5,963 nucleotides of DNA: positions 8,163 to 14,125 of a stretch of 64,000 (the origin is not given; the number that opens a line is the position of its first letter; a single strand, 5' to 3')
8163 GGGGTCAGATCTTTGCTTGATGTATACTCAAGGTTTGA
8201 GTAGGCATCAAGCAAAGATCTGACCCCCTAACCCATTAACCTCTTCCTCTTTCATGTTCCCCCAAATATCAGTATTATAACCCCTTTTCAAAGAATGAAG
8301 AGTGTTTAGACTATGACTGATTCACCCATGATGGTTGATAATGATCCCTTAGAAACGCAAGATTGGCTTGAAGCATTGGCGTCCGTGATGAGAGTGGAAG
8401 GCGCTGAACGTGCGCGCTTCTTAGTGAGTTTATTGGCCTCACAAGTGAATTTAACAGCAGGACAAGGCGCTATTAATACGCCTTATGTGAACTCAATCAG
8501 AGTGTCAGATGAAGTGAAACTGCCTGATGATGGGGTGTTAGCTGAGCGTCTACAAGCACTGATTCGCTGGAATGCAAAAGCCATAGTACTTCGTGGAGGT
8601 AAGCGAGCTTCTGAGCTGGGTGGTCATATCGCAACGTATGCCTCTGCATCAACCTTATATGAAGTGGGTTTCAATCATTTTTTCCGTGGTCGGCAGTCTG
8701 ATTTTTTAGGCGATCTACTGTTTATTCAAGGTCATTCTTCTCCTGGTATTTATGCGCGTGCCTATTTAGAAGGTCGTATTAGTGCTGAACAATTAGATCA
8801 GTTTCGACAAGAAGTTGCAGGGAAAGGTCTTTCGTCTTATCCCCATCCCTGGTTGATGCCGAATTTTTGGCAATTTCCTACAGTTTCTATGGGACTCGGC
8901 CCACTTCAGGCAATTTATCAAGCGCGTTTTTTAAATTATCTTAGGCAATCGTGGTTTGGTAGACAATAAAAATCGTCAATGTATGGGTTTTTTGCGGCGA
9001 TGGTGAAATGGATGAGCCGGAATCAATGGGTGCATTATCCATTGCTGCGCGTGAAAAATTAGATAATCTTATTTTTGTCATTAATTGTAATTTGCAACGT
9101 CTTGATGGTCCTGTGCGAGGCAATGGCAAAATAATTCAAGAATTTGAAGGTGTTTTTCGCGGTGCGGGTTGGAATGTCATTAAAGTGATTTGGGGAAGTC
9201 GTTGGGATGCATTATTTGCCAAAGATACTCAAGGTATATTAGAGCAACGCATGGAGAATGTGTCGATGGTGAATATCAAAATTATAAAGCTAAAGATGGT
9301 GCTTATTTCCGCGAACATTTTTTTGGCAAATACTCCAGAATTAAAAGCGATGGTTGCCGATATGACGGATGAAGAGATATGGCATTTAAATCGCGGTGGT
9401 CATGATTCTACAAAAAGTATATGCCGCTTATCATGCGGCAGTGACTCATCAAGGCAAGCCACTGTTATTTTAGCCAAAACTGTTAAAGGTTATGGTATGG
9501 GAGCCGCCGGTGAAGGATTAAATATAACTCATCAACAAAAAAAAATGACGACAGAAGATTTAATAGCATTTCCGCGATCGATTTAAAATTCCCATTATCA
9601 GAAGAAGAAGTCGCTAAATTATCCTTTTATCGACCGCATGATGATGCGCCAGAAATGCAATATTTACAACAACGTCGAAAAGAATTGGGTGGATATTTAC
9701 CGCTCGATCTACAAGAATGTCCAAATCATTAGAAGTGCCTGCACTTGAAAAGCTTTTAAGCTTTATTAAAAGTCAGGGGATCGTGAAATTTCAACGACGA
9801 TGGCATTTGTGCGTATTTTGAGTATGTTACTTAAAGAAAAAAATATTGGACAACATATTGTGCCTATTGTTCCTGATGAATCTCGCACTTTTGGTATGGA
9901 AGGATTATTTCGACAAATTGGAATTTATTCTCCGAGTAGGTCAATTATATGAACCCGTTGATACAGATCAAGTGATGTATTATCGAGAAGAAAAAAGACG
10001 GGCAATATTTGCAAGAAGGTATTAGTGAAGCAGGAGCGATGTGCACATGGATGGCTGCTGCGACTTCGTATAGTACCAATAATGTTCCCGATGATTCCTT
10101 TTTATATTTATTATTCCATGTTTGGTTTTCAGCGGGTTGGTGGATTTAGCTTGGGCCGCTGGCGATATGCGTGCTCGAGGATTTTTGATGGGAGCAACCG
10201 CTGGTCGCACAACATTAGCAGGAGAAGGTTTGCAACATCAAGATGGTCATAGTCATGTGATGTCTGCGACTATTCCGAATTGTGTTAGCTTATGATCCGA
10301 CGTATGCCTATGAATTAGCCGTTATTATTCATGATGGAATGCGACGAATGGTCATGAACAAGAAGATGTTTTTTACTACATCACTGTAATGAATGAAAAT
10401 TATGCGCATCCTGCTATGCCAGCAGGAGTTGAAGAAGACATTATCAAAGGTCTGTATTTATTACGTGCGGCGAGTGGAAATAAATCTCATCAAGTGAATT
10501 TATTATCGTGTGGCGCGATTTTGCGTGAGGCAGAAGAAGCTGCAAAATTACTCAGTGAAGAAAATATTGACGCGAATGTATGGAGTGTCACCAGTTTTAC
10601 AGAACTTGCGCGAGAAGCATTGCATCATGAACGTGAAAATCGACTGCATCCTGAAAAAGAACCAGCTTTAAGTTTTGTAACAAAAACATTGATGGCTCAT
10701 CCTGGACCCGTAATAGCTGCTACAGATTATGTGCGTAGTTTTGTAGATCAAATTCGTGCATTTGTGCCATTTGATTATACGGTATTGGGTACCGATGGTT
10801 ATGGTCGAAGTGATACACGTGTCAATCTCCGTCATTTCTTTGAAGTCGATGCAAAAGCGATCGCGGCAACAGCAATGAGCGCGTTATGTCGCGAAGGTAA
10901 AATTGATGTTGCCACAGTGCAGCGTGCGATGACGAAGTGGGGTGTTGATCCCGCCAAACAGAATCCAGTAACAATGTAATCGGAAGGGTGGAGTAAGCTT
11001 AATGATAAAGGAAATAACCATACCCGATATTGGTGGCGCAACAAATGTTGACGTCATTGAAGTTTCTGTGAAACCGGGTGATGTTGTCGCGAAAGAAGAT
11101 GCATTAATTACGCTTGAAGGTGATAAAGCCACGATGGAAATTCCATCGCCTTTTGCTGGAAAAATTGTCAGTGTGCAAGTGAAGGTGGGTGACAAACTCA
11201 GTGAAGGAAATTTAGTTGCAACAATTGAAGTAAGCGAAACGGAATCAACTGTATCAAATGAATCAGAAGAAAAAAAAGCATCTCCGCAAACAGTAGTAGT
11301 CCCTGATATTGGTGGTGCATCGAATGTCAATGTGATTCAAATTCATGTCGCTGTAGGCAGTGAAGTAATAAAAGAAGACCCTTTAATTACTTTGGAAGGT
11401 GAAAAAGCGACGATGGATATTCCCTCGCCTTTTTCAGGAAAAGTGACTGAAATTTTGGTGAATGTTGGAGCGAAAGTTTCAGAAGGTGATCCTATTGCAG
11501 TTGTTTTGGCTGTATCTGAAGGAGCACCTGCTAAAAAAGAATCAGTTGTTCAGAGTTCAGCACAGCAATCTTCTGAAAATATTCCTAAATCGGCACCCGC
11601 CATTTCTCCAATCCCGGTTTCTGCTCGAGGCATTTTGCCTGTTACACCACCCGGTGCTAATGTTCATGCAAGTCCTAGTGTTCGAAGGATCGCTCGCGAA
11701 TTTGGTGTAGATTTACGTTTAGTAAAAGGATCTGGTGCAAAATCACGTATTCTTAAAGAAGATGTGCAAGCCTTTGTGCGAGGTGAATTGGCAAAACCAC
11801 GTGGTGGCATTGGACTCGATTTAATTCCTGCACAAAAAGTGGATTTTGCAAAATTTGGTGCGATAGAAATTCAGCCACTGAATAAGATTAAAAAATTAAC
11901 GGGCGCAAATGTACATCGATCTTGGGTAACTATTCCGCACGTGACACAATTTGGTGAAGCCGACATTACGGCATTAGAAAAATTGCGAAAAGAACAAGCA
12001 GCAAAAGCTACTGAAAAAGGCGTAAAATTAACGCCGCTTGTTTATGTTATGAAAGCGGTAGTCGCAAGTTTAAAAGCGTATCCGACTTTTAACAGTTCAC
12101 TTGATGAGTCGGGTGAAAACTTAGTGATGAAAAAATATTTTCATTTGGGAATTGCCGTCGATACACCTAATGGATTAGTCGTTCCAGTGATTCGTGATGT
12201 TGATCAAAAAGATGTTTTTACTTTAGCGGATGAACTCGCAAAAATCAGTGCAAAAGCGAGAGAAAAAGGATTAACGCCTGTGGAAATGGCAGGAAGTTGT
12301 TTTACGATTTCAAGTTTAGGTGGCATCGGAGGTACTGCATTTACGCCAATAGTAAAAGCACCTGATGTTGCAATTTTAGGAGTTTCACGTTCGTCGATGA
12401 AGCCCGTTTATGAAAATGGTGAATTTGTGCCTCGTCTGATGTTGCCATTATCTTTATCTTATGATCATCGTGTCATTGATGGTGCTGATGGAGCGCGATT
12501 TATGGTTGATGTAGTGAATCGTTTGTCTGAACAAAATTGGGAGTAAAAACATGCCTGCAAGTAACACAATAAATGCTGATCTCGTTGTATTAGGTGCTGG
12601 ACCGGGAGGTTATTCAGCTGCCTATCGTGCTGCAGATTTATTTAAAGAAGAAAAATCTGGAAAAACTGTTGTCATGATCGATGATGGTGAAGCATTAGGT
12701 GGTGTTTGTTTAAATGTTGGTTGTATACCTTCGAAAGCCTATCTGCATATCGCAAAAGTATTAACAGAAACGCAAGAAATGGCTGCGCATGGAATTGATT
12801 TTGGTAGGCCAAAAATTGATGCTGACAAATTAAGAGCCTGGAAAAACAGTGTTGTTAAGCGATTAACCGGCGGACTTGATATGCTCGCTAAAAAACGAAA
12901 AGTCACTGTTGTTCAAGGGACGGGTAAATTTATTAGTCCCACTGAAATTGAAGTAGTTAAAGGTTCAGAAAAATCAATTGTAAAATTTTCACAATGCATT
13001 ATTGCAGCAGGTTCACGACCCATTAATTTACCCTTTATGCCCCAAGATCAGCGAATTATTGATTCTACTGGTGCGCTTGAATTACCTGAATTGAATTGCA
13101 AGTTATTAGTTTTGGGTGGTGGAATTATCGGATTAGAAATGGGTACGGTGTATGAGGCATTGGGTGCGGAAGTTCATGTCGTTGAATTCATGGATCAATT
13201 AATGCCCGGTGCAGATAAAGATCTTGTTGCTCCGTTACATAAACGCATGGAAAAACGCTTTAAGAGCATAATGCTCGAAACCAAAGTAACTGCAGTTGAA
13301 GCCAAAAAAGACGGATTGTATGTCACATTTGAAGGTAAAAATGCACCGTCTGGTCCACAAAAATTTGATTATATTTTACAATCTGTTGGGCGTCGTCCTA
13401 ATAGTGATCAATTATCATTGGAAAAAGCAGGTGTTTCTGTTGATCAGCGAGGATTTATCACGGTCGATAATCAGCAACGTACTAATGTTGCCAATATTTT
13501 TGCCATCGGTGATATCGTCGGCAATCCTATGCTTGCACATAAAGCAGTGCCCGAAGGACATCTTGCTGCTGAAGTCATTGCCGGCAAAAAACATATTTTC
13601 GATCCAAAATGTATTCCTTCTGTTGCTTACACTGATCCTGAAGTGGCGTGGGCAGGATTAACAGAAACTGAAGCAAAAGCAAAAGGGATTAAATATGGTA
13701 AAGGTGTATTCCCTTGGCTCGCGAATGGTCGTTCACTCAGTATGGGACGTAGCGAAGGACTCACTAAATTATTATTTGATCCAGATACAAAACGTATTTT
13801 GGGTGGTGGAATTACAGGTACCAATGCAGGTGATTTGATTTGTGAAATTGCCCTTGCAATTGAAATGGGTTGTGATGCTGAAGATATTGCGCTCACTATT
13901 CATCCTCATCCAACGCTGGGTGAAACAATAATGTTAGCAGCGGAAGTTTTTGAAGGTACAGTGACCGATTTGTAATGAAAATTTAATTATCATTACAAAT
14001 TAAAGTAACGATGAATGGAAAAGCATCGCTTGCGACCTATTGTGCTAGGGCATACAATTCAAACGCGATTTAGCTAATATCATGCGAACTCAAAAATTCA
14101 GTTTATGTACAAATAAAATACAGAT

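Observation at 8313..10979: aceE is riddled with ~16 frame changes confined to its central 1.4 kb, while aceF and lpdA are intact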

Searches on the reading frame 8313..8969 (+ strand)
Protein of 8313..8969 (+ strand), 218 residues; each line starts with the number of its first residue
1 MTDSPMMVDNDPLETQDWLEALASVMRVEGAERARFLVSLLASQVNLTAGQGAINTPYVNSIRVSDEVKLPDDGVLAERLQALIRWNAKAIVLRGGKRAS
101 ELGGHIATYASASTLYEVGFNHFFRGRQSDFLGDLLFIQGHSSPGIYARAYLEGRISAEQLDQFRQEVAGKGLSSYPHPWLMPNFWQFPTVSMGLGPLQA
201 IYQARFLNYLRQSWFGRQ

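Call 4: search_protein_families(library=pfam, proteins=[window:8313-8969:+])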
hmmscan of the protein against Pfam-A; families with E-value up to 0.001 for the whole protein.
window:8313-8969:+ (218 aa): 0 families

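Call 8: find_related_loci(query=window:8313-8930:+, collection=genome_contigs, flank=4000)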
Query window:8313-8930:+ (206 aa) in genome_contigs; peptide patterns used: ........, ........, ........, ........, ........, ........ (x = any residue, [..] = any of these).
600 stretches matched a pattern (row limit reached: there are more); 598 encode a relative of the query (tblastn E <= 1e-3); the best 80 are kept; 80 distinct loci.
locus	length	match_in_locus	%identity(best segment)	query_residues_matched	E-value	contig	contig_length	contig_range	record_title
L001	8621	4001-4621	63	2-206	8e-86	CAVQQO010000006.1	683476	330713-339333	MAG: uncultured beta proteobacterium isolate MFD09848.bin.2.23 genome assembly, contig: contig_4164, whole genome shotgu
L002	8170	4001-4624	63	1-206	6e-85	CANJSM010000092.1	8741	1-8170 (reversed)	MAG: Legionellaceae bacterium isolate RH-23may17-664 genome assembly, contig: RH-23may17-C65998, whole genome shotgun se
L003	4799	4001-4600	66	9-206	8e-85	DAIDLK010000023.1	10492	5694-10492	MAG TPA_asm: Legionellaceae bacterium isolate clean427 NODE_23_length_10492_cov_2.637926, whole genome shotgun sequence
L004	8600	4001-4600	63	9-206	8e-83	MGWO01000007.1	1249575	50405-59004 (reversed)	MAG: Gallionellales bacterium GWA2_54_124 GWA2_Gallionellales_54_124_2, whole genome shotgun sequence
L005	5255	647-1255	61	6-206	5e-83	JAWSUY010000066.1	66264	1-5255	MAG: Agarilytica sp. isolate BHT04_PHB_gam1 A6P3HB_contig_1684, whole genome shotgun sequence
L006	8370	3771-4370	63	9-206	6e-82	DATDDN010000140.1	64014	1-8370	MAG TPA_asm: Gallionellaceae bacterium isolate SMAG_U175 k141_454090, whole genome shotgun sequence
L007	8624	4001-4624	59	1-206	7e-82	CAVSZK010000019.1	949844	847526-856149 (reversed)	MAG: uncultured Gammaproteobacteria bacterium isolate MFD04716.bin.1.412 genome assembly, contig: contig_6525, whole gen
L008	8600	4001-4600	62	9-206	5e-81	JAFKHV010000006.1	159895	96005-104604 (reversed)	MAG: Legionella sp. isolate SCN18_10_11_15_R5_P_41_27 SCN18_10_11_15_R5_P_scaffold_90, whole genome shotgun sequence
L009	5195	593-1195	59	8-206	2e-80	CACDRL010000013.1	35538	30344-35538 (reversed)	uncultured Pelagibacteraceae bacterium isolate AG-390-C17 genome assembly, contig: AG-390-C17_NODE_13, whole genome shot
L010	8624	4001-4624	58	1-206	2e-80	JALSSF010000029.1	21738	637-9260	MAG: Methylothermaceae bacterium isolate 356-308_metabat2_scaf2bin.038 356-308_scaffold_1362_c1, whole genome shotgun se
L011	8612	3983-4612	59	1-206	2e-80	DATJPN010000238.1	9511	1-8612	MAG TPA_asm: Steroidobacteraceae bacterium isolate SMAG_U14914 k141_3249651, whole genome shotgun sequence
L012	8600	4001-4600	60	9-206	2e-80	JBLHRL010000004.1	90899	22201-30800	MAG: Arenicella sp. isolate 3300055292_92 Ga0535668_0000106, whole genome shotgun sequence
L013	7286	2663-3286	57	1-206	2e-80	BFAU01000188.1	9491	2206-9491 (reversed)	Bacterium MnTg04 DNA, NODE_57_188, whole genome shotgun sequence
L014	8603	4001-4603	58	8-206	4e-80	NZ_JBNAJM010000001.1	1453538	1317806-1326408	Candidatus Pelagibacter sp. HIMB1611 HIMB1611-00000000001, whole genome shotgun sequence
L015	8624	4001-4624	59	1-206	3e-80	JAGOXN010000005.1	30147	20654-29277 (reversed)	MAG: Steroidobacteraceae bacterium isolate Gw_Inlet_bin_276 Gw_Inlet_924_length_30147_cov_7.060393, whole genome shotgun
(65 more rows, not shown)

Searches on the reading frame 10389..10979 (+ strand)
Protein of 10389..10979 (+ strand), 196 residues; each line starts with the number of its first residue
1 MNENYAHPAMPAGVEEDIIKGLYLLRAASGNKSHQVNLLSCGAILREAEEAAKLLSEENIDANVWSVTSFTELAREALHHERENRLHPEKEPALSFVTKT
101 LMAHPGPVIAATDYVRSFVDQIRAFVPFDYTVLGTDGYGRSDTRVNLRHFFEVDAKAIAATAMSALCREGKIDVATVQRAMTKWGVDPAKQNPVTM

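Call 4: search_protein_families(library=pfam, proteins=[window:10389-10979:+])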
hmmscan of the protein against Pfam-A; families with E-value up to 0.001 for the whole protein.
window:10389-10979:+ (196 aa): 2 families
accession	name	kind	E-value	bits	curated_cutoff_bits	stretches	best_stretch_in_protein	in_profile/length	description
PF22613.1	Transketolase_C_1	-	1.8e-21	76.9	27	1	21-154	1-113/113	Transketolase-like TK C-terminal domain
PF02780.25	Transketolase_C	-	6.5e-06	26.5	25.9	1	32-79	8-55/124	Transketolase, C-terminal domain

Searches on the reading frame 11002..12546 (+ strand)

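Call 4: search_protein_families(library=pfam, proteins=[window:11002-12546:+])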
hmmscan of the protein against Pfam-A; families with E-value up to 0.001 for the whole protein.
window:11002-12546:+ (514 aa): 7 families
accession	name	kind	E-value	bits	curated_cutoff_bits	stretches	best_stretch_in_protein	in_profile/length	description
PF00198.28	2-oxoacid_dh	-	2.1e-78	263.4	23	1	289-510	5-226/232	2-oxoacid dehydrogenases acyltransferase (catalytic domain)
PF00364.28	Biotin_lipoyl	-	5.5e-37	125.9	22.1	2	3-75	1-73/73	Biotin-requiring enzyme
PF02817.22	E3_binding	-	3.6e-15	56.3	23.7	1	221-256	1-36/36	e3 binding domain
PF13533.13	Biotin_lipoyl_2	-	4.2e-12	46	29.8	1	142-167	5-30/32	Biotin-lipoyl like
PF01597.25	GCV_H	-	1.7e-08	34.8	22.2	1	4-65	19-81/122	Glycine cleavage H-protein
PF13437.12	HlyD_3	-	5.7e-05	24.2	22.2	0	140-169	2-31/106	HlyD family secretion protein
PF07831.19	PYNP_C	-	0.00034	20.7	27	0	152-175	37-60/75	Pyrimidine nucleoside phosphorylase C-terminal domain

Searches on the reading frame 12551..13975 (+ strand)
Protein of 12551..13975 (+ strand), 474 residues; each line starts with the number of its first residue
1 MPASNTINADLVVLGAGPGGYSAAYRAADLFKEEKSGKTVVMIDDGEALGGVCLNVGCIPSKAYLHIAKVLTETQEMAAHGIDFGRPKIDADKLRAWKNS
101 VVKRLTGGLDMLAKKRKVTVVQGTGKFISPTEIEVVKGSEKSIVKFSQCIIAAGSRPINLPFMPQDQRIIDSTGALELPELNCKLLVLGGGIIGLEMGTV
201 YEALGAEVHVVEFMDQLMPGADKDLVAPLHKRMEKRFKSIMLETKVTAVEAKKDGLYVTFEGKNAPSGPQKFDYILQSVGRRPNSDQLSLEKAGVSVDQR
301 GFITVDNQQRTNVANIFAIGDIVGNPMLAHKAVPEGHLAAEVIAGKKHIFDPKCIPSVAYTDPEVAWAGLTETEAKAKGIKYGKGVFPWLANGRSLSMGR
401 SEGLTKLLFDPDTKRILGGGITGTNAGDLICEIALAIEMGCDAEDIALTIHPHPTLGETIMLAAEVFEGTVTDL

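Call 4: search_protein_families(library=pfam, proteins=[window:12551-13975:+])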
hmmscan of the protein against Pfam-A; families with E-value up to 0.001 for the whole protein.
window:12551-13975:+ (474 aa): 5 families
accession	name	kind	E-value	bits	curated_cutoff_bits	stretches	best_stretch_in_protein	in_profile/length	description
PF07992.20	Pyr_redox_2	-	3.9e-63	214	26.1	1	10-336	2-291/291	Pyridine nucleotide-disulphide oxidoreductase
PF02852.28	Pyr_redox_dim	-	3.4e-34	117.8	25.3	1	355-463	1-109/110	Pyridine nucleotide-disulphide oxidoreductase, dimerisation domain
PF00070.33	Pyr_redox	-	1.6e-17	64.2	22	1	184-260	1-79/82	Pyridine nucleotide-disulphide oxidoreductase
PF13738.12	Pyr_redox_3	-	1.1e-05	25.3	30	1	141-320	120-305/305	Pyridine nucleotide-disulphide oxidoreductase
PF12831.13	FAD_oxidored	-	0.00025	20.9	27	1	10-57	1-42/416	FAD dependent oxidoreductase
